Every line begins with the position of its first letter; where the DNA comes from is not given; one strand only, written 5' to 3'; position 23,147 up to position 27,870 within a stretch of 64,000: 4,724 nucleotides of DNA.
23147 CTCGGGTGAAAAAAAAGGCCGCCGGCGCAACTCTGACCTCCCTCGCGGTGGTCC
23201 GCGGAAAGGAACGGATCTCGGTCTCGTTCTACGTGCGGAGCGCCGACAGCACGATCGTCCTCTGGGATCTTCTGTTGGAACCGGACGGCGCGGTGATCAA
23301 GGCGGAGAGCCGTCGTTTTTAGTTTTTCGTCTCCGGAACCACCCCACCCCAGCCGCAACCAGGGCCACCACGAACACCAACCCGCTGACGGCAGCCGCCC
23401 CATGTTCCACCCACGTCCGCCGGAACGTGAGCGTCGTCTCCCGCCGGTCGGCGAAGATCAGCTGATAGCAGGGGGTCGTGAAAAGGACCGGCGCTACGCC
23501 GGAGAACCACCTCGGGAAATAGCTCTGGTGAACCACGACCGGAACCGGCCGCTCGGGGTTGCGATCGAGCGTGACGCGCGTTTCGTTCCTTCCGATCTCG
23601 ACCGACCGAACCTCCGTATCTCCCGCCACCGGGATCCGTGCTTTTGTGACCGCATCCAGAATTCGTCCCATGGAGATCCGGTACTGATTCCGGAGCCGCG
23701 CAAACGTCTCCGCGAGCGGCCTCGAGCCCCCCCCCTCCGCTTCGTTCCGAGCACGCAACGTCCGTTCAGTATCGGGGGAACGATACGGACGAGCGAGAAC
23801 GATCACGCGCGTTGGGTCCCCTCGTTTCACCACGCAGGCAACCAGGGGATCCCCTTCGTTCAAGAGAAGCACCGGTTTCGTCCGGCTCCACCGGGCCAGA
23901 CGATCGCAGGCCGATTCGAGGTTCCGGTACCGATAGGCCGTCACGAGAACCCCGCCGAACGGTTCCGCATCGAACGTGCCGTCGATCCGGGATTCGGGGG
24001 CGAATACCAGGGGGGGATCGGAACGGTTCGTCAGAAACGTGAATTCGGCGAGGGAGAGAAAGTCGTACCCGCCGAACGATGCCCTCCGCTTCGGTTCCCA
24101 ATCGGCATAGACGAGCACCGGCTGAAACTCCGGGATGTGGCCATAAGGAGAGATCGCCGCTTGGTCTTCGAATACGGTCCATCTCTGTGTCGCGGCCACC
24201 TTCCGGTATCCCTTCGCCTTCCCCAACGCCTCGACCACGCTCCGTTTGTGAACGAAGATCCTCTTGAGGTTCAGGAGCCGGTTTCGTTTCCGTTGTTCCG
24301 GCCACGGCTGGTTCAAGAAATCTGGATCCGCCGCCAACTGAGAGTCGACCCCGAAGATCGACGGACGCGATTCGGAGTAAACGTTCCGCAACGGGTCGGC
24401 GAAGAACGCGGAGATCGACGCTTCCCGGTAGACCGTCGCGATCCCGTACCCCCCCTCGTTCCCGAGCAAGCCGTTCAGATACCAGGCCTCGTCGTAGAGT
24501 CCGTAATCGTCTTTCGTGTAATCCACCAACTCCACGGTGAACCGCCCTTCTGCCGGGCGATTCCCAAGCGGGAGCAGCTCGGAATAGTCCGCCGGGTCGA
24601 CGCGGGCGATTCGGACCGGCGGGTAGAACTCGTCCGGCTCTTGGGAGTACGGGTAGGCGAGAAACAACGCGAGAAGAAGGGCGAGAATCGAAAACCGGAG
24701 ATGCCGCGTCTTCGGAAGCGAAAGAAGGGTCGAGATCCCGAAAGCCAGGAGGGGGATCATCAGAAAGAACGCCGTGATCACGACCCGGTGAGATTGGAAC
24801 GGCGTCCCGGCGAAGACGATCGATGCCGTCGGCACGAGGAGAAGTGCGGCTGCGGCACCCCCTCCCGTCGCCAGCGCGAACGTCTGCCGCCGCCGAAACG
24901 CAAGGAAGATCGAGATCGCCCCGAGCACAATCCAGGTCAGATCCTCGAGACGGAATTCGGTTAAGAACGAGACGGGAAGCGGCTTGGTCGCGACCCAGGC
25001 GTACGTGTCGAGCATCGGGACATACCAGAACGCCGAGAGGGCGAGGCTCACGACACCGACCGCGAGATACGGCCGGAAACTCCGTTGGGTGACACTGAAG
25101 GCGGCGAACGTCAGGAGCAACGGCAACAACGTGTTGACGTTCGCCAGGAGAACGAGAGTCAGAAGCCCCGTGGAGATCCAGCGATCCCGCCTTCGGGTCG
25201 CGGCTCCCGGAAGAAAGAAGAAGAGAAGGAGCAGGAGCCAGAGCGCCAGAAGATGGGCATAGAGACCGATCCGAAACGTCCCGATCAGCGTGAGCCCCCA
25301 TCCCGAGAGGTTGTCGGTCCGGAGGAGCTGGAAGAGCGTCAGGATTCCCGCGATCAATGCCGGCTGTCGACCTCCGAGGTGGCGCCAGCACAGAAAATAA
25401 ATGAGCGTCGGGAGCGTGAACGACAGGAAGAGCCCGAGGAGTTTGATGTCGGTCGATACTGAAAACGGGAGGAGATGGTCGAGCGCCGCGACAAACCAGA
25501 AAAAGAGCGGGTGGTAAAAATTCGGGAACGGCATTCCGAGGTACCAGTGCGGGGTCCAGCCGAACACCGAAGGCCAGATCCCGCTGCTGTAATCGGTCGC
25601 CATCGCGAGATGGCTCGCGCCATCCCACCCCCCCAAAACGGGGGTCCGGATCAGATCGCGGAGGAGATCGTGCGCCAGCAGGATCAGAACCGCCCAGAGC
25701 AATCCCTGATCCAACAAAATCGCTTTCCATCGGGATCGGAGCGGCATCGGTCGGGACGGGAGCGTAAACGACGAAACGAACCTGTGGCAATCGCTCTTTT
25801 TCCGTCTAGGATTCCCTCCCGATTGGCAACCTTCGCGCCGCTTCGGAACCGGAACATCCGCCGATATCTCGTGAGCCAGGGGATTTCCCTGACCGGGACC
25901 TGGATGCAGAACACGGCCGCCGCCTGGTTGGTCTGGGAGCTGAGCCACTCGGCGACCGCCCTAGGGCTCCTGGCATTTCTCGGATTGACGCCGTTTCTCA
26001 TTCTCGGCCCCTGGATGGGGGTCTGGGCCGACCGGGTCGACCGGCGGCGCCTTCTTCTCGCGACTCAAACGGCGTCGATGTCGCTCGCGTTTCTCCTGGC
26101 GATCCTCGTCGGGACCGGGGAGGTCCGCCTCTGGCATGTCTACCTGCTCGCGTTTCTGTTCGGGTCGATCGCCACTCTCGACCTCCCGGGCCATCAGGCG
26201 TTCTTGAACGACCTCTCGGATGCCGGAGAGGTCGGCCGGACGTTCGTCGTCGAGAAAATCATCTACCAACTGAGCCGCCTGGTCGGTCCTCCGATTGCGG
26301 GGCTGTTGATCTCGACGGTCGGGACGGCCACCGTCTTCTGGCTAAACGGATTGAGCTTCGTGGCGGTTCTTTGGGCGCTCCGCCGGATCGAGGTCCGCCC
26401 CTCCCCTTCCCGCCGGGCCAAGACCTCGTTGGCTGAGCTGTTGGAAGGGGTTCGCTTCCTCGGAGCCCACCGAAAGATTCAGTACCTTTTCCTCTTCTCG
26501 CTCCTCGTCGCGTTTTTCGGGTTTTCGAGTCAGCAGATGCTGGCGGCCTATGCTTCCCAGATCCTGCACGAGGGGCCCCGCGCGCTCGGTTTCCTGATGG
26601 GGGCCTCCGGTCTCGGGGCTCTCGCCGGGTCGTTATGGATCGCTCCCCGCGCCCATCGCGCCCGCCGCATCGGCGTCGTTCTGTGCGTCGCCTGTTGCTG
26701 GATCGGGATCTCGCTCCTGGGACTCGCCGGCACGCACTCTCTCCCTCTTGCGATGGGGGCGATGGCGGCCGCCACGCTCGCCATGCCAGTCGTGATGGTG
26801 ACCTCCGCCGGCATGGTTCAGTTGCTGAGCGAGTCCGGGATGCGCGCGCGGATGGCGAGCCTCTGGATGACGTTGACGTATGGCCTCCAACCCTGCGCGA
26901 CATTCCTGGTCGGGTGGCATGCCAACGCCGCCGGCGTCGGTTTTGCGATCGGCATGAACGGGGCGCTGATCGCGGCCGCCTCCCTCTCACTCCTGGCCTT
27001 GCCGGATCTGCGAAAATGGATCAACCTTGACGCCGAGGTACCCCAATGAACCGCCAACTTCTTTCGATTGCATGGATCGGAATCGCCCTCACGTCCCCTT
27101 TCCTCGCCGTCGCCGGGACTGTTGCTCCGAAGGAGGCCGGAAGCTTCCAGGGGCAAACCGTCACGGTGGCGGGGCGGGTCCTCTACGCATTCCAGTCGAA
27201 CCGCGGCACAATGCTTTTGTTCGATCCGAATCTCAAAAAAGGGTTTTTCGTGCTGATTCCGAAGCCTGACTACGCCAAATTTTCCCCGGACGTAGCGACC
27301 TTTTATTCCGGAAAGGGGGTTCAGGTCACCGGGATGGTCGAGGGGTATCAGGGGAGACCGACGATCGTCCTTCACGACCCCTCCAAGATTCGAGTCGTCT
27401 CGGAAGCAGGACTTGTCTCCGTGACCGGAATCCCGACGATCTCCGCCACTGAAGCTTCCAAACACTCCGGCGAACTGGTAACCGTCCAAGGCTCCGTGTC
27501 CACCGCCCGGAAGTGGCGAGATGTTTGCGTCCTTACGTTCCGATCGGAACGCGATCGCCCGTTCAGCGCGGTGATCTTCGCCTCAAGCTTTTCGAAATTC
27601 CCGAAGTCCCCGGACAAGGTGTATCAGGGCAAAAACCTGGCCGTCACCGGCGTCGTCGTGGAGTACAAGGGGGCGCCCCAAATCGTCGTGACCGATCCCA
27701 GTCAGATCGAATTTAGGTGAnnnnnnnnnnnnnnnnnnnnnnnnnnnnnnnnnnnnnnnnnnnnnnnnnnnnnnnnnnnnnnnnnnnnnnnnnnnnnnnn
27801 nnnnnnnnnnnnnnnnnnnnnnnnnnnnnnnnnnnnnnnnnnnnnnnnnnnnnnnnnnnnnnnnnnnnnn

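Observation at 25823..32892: Three copies of an unrecognised ~480-aa polytopic membrane protein flanking a divergent CdsA-family gene in a tightly coupled operon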

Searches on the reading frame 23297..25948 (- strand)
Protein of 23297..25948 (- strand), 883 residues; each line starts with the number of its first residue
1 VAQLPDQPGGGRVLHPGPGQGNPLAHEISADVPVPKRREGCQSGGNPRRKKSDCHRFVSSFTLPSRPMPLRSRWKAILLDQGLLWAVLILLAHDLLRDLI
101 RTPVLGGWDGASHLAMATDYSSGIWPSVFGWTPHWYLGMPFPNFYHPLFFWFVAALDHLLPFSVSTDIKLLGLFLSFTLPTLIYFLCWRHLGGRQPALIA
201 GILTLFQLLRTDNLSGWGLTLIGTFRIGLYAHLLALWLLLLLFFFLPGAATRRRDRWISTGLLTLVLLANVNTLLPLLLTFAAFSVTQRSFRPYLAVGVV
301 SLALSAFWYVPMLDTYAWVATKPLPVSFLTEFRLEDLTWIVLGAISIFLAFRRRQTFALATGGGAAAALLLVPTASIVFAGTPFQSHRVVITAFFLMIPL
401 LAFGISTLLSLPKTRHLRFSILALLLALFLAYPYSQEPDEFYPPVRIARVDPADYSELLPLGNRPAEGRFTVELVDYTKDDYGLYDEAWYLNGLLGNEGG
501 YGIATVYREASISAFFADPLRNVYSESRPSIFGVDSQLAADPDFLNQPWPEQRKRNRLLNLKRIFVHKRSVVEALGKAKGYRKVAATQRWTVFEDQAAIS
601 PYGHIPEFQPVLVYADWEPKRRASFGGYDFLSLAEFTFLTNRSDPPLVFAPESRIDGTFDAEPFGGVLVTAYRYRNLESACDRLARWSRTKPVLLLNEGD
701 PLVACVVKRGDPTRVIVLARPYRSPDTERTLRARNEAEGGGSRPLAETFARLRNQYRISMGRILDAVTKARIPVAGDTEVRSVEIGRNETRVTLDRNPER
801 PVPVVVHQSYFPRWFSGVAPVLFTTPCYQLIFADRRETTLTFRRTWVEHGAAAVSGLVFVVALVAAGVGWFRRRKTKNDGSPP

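Call 3: search_protein_families(library=pfam, proteins=[window:23297-25948:-], max_evalue=1)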
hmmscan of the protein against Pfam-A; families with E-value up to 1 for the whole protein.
window:23297-25948:- (883 aa): 1 family
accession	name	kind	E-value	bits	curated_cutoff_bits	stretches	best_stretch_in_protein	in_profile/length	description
PF11351.13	GTA_holin_3TM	-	0.079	13.9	24.8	1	288-351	67-121/123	Holin of 3TMs, for gene-transfer release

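Call 4: search_protein_families(library=ncbifam, proteins=[window:23297-25948:-], max_evalue=1)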
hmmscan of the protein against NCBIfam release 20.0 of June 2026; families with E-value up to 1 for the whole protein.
window:23297-25948:- (883 aa): 0 families

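Call 69: search_solved_structures(query=window:23297-25747:-, max_evalue=1)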
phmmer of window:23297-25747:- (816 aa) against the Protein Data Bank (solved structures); distinct sequences matched with E-value up to 1: 0.

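Call 91: search_protein_families(library=padloc, proteins=[window:23297-25747:-], max_evalue=0.01)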
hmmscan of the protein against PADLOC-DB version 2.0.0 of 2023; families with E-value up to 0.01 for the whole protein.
window:23297-25747:- (816 aa): 0 families

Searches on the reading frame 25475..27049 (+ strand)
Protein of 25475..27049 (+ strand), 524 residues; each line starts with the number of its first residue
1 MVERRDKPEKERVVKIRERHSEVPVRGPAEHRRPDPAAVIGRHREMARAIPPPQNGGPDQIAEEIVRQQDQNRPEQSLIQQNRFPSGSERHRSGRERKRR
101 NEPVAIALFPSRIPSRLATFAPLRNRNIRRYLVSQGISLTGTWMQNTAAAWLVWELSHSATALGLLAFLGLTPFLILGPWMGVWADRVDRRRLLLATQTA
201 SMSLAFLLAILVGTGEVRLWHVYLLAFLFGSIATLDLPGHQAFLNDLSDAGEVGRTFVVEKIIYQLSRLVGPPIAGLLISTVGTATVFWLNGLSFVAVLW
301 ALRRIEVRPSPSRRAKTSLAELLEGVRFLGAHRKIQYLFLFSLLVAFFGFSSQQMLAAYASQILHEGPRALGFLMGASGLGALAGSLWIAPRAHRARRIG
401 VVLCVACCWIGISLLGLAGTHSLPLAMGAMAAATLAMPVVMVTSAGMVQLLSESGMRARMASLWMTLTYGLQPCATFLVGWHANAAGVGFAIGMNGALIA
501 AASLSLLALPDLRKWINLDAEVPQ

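Call 3: search_protein_families(library=pfam, proteins=[window:25475-27049:+], max_evalue=1)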
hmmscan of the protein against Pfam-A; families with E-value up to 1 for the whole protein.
window:25475-27049:+ (524 aa): 4 families
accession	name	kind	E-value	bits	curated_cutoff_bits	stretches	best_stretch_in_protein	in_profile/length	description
PF05977.19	MFS_3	-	4.7e-43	147.9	27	1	118-509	2-393/524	Transmembrane secretion effector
PF07690.21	MFS_1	-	4.5e-28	98.6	33.4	1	133-468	3-339/347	Major Facilitator Superfamily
PF13347.12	MFS_2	-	5.5e-05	22.3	27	2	291-448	182-339/427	MFS/sugar transport protein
PF08048.17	RepA1_leader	-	0.093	13.5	25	1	333-344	3-14/25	Tap RepA1 leader peptide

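Call 4: search_protein_families(library=ncbifam, proteins=[window:25475-27049:+], max_evalue=1)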
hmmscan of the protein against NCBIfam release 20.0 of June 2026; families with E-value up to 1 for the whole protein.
window:25475-27049:+ (524 aa): 11 families
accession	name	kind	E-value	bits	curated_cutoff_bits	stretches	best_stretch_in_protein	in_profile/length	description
TIGR00900.1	2A0121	subfamily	1.8e-48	165.7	319.6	1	132-487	5-364/364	H+ Antiporter protein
NF007792.0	PRK10489.1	equivalog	2.2e-30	106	324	1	119-516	9-406/419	enterobactin transporter EntS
NF012178.0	tet_MFS_V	exception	9.7e-18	64.5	640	1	120-483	2-371/409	tetracycline efflux MFS transporter Tet(V)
NF052575.1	MFS_efflux_Tap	equivalog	1.5e-16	60.5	625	1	140-504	18-392/401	multidrug efflux MFS transporter Tap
NF000051.1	macrolide_MefB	exception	3.9e-10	39.2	800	1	134-291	17-175/409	macrolide efflux MFS transporter Mef(B)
NF000245.1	macrolide_MefA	exception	4.8e-09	35.8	675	1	133-514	16-401/405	macrolide efflux MFS transporter Mef(A)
NF000246.1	macrolide_MefC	exception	9.7e-09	34.8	870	1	139-450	22-336/407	macrolide efflux MFS transporter Mef(C)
TIGR00880.1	2_A_01_02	superfamily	4.8e-08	33.2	131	1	166-299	4-131/141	multidrug resistance protein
NF000154.1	macrolide_MefEN2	exception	1.4e-05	24.6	800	1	139-418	20-298/401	macrolide efflux MFS transporter Mef(En2)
NF006386.0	PRK08633.1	equivalog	1.4e-05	23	1221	1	165-459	51-358/1147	acyl-[ACP]--phospholipid O-acyltransferase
TIGR03475.1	tap_IncFII_lead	equivalog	0.046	14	35.05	1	333-344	3-14/25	RepA leader peptide Tap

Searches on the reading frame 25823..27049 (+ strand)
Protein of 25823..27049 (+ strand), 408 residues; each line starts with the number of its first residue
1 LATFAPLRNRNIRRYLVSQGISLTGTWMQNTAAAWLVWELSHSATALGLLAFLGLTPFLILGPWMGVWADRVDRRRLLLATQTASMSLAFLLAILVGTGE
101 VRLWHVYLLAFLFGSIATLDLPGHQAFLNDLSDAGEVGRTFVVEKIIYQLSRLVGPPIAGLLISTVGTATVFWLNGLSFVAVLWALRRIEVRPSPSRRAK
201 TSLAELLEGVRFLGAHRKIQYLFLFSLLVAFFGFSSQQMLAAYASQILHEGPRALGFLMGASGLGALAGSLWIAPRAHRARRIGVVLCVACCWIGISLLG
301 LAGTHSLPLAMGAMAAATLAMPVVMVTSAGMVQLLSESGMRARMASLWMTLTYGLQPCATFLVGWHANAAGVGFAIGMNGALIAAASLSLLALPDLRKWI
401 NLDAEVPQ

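Call 71: search_solved_structures(query=window:25823-27049:+, max_evalue=0.001)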
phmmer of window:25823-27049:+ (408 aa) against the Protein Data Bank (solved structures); distinct sequences matched with E-value up to 0.001: 0.

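Call 91: search_protein_families(library=padloc, proteins=[window:25823-27049:+], max_evalue=0.01)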
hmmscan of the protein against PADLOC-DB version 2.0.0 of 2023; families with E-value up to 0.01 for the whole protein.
window:25823-27049:+ (408 aa): 0 families

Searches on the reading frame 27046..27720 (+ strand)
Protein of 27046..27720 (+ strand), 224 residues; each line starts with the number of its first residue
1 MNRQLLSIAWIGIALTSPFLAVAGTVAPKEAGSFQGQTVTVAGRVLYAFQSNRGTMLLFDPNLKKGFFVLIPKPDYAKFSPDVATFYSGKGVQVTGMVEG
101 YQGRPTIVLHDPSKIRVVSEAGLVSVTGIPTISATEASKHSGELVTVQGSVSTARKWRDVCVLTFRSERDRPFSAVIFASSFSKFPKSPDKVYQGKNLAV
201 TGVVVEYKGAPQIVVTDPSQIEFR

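Call 3: search_protein_families(library=pfam, proteins=[window:27046-27720:+], max_evalue=1)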
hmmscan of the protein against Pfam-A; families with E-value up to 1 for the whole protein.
window:27046-27720:+ (224 aa): 7 families
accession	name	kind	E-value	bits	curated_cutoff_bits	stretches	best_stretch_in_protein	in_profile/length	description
PF12869.13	tRNA_anti-like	-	1.9e-06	28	23.5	1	175-209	50-84/146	tRNA_anti-like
PF01336.31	tRNA_anti-codon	-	9.5e-06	25.9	27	1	145-217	1-71/75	OB-fold nucleic acid binding domain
PF18942.5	DUF5689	-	0.00032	21.1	28.6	1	131-219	127-215/217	Family of unknown function (DUF5689)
PF16100.11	RMI2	-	0.0074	16.5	29.4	0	113-155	55-98/132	RecQ-mediated genome instability protein 2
PF16127.10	DUF4839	-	0.012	16.1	25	0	189-224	88-123/123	Domain of unknown function (DUF4839)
PF19135.5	DUF5818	-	0.019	14.9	27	0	81-100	26-45/57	Protein of unknown function (DUF5818)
PF14485.11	DUF4431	-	0.047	13.9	24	0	33-48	16-31/48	Domain of unknown function (DUF4431)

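Call 4: search_protein_families(library=ncbifam, proteins=[window:27046-27720:+], max_evalue=1)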
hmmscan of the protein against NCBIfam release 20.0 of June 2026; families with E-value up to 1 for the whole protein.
window:27046-27720:+ (224 aa): 6 families
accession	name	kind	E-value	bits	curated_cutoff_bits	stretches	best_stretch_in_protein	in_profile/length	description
NF033681.1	ExeM_NucH_DNase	subfamily_domain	0.0014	17.6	300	1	61-152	30-113/546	ExeM/NucH family extracellular endonuclease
NF003483.0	PRK05159.1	equivalog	0.0071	15.3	353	1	135-222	9-96/438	aspartate--tRNA(Asn) ligase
TIGR03943.1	TIGR03943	equivalog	0.023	14.1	88.8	0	26-55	122-151/221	TIGR03943 family putative permease subunit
NF005554.0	PRK07218.1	equivalog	0.033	13.2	447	0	190-222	219-252/423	Single-stranded DNA binding protein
NF003037.0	PRK03932.1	equivalog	0.049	12.6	414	1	132-214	6-87/451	asparagine--tRNA ligase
NF038336.1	YjiT_fam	subfamily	0.19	9.5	150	1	117-196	394-471/1090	STY4851/ECs_5259 family protein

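Call 70: search_solved_structures(query=window:27046-27720:+, max_evalue=1)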
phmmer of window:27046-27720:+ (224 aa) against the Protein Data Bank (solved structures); distinct sequences matched with E-value up to 1: 2.
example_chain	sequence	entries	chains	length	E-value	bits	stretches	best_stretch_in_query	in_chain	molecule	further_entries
8hme_E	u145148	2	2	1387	0.61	12.9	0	44-106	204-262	WD40 repeat protein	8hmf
5v93_p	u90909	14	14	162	0.77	12.6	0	98-141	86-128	30S ribosomal protein S16 | Small ribosomal subunit protein bS16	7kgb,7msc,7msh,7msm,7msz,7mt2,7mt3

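Call 91: search_protein_families(library=padloc, proteins=[window:27046-27720:+], max_evalue=0.01)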
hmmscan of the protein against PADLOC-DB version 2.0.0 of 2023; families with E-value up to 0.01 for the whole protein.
window:27046-27720:+ (224 aa): 0 families
